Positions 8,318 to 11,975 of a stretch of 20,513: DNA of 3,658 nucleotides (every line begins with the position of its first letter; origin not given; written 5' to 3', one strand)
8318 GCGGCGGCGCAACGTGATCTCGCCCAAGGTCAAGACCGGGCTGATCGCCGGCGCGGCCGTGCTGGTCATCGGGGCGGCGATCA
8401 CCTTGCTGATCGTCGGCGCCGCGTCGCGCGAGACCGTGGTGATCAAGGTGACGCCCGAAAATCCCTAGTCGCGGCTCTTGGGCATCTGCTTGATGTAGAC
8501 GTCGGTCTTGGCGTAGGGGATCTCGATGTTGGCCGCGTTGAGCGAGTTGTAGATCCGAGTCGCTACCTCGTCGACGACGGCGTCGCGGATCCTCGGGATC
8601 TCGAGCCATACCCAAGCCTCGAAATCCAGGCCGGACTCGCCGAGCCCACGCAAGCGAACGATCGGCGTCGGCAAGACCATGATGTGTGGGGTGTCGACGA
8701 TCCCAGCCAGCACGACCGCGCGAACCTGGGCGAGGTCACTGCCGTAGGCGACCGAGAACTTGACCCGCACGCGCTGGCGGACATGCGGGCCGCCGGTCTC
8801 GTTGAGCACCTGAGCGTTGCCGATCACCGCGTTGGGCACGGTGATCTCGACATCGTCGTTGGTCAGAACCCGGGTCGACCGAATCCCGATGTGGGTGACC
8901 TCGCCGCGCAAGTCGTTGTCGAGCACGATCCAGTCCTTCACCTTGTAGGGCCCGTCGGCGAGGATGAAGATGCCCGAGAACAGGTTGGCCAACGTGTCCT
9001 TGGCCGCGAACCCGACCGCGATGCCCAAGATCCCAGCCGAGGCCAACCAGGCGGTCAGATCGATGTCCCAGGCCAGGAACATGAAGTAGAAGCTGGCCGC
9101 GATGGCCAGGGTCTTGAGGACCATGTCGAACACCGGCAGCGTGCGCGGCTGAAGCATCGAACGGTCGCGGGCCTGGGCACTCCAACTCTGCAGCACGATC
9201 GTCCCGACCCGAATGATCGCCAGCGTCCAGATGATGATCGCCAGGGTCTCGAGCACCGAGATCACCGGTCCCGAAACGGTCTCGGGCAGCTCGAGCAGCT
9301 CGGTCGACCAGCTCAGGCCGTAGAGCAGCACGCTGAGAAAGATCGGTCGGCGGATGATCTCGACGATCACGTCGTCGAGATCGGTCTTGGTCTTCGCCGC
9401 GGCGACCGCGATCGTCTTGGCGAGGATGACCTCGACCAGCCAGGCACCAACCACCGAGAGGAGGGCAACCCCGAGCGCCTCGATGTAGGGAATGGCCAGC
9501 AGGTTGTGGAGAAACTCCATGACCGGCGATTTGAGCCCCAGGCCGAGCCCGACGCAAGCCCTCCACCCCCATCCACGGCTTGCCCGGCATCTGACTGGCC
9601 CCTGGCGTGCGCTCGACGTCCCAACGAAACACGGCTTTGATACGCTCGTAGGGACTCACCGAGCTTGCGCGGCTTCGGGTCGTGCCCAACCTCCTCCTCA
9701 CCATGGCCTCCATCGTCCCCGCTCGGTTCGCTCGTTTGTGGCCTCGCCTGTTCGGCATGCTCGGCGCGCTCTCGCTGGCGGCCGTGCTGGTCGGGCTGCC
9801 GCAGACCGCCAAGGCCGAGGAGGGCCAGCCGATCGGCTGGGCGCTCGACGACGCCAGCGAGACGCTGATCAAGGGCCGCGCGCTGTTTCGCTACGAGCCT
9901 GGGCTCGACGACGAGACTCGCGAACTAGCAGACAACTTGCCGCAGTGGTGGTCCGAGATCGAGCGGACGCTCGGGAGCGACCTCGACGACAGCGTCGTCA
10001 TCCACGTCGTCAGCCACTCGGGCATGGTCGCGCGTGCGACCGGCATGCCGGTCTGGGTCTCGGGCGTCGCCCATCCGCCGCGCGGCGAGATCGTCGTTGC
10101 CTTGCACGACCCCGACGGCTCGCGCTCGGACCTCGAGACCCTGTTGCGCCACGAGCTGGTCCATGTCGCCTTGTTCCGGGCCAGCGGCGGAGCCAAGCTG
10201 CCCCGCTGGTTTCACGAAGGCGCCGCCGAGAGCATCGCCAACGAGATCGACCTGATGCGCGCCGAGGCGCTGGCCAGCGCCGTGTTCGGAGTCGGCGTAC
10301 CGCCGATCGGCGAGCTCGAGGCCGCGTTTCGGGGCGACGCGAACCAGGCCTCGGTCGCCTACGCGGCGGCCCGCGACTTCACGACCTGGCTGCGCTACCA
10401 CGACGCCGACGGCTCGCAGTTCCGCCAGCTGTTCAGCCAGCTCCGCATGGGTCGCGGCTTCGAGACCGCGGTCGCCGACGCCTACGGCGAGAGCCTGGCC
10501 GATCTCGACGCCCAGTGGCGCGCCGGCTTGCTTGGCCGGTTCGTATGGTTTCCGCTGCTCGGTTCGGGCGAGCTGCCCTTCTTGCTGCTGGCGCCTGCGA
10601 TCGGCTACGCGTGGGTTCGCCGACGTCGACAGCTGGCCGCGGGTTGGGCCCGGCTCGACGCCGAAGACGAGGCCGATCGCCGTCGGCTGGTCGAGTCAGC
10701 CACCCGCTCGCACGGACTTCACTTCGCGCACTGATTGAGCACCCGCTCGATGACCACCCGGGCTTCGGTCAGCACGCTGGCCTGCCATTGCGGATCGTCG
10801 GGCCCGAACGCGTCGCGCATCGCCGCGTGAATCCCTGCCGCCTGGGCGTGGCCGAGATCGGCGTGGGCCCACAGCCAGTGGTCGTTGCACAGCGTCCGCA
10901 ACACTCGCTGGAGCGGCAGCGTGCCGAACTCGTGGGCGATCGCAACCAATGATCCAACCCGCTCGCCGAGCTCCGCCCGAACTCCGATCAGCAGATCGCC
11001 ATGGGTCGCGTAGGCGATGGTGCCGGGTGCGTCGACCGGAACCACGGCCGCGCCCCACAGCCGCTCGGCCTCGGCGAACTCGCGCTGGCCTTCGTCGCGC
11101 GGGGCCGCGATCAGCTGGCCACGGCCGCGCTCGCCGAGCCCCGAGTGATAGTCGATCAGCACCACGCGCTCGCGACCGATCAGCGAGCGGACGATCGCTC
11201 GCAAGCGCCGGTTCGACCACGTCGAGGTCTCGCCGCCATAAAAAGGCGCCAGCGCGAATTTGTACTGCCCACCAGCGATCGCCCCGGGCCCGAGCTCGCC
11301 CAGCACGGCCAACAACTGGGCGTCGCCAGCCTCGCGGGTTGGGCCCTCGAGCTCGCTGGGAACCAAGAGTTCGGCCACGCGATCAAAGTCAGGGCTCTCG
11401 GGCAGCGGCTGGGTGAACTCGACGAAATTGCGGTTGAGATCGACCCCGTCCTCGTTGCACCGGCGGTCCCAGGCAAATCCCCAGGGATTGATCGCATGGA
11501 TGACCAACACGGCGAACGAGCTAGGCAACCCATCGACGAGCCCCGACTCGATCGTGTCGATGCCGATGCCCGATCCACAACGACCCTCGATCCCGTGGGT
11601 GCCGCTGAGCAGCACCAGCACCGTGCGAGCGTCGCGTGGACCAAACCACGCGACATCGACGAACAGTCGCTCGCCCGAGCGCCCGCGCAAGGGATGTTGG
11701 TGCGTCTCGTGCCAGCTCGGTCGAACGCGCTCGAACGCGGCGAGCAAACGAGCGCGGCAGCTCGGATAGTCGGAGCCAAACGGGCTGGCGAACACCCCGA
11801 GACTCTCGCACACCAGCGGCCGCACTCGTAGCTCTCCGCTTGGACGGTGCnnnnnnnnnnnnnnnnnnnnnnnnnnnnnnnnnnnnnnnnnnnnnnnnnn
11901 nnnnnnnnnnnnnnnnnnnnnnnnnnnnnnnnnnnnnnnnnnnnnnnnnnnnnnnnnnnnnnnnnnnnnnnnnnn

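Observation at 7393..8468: Translationally coupled PilZ receptor plus unknown bitopic membrane protein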

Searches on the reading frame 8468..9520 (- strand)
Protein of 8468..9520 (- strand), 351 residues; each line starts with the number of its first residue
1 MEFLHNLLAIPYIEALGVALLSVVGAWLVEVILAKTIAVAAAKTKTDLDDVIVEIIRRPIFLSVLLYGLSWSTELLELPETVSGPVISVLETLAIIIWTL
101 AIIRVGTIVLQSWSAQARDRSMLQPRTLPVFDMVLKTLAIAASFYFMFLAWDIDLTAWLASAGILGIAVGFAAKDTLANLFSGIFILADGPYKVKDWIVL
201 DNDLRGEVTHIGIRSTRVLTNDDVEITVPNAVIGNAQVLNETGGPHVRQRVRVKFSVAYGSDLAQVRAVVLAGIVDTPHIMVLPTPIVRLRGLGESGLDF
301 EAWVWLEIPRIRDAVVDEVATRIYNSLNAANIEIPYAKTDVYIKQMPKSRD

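Call 3: search_protein_families(library=pfam, proteins=[window:8468-9520:-], max_evalue=0.1)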
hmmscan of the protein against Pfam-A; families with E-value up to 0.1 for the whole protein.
window:8468-9520:- (351 aa): 3 families
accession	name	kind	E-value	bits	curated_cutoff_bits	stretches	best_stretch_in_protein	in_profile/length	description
PF00924.24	MS_channel_2nd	-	3.3e-16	59.6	20.2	1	175-240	1-65/68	Mechanosensitive ion channel, beta-domain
PF21082.3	MS_channel_3rd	-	1.6e-08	35.3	21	1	251-334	1-88/88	Mechanosensitive ion channel MscS, C-terminal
PF21088.3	MS_channel_1st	-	4.1e-05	23.9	23.1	1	134-174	2-42/42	Mechanosensitive ion channel, transmembrane helices 2/3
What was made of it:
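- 8465..9520 (-): MscS-family mechanosensitive channel gene on the opposite strand. It is a lineage-specific insertion between the 242-aa gene and the peptidase gene. Its stop and that of the 242-aa gene share the palindrome CTAG at 8465-8468. Pfam MS_channel domains (call 3).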

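Call 18: search_protein_families(library=ncbifam, proteins=[window:8468-9520:-], max_evalue=0.1)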
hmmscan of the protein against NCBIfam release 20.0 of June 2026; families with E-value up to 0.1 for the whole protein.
window:8468-9520:- (351 aa): 6 families
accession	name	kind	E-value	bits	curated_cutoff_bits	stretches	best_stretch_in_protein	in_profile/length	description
NF008438.0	PRK11281.1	equivalog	4.1e-32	111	991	1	144-346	895-1091/1113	mechanosensitive channel MscK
NF047602.1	MscsSHelicob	equivalog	7.5e-27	94.4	400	1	153-345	71-260/260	small-conductance mechanosensitive channel MscS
NF007662.0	PRK10334.1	subfamily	1.9e-21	76.6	321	1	96-348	31-282/286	small-conductance mechanosensitive channel MscS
NF047601.1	MscSThanab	equivalog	5.4e-14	52.3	500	1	140-345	72-278/280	small-conductance mechanosensitive channel MscS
NF008180.0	PRK10929.1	equivalog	6e-13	47.5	809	1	153-346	899-1088/1109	miniconductance mechanosensitive channel MscM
NF008542.0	PRK11465.1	equivalog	0.00011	20.6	596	1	94-229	477-610/741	mechanosensitive channel protein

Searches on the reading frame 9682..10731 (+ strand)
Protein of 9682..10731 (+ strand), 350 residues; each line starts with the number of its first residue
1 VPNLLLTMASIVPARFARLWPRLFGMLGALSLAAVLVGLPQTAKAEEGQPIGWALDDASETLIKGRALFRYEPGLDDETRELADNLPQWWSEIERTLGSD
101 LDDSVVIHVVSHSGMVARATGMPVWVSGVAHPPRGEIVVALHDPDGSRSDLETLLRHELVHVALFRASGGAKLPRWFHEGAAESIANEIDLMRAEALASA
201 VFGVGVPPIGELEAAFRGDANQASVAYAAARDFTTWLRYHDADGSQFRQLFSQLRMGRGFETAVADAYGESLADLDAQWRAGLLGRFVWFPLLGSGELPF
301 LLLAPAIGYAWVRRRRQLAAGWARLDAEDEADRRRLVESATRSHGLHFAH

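Call 3: search_protein_families(library=pfam, proteins=[window:9682-10731:+], max_evalue=0.1)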
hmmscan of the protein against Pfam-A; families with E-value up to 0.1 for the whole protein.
window:9682-10731:+ (350 aa): 1 family
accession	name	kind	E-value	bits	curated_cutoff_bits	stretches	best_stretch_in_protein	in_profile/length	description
PF13485.12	Peptidase_MA_2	-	4.5e-10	40.1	32.4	1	98-283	14-199/201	Peptidase MA superfamily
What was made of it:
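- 9682..10734 (+): Membrane-anchored MA-clan zinc metallopeptidase of 350 aa. It has a signal peptide, HELVH plus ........, a C-terminal TM helix, an RRRR cluster and a conserved cytoplasmic helix GWARL[DE]AED. It is the most constant neighbour of the 242-aa gene. Pfam Peptidase_MA_2 at E 4.5e-10 (call 3).
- On Peptidase_MA_2 (PF13485), for the neighbouring gene 9682-10734: 40.1 bits against a cut-off of 32.4 (call 3).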

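Call 18: search_protein_families(library=ncbifam, proteins=[window:9682-10731:+], max_evalue=0.1)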
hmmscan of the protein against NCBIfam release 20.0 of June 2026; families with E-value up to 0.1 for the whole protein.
window:9682-10731:+ (350 aa): 2 families
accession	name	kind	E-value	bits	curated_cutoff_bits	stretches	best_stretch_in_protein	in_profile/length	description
NF033876.2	flagella_HExxH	equivalog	1.2e-09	38.1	205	1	143-282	119-262/384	flagellinolysin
TIGR00735.1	hisF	equivalog_domain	0.011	15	294.55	1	105-187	140-224/254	imidazole glycerol phosphate synthase subunit HisF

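Call 30: search_solved_structures(query=window:9682-10731:+, max_evalue=1)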
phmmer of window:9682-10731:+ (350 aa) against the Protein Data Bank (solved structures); distinct sequences matched with E-value up to 1: 2.
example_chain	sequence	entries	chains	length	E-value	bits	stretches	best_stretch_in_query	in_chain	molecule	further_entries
3og3_A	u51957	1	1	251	0.0064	19.3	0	109-179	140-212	Imidazole glycerol phosphate synthase subunit hisF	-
2w6r_A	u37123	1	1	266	0.0079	19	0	109-177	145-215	IMIDAZOLE GLYCEROL PHOSPHATE SYNTHASE SUBUNIT HISF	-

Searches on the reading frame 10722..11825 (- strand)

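Call 42: search_protein_families(library=pfam, proteins=[window:10722-11825:-], max_evalue=0.001)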
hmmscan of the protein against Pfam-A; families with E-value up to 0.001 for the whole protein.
window:10722-11825:- (368 aa): 1 family
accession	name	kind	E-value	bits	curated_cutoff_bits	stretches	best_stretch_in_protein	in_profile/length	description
PF10994.13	DUF2817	-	3.2e-90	303.5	23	1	16-353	1-340/341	Protein of unknown function (DUF2817)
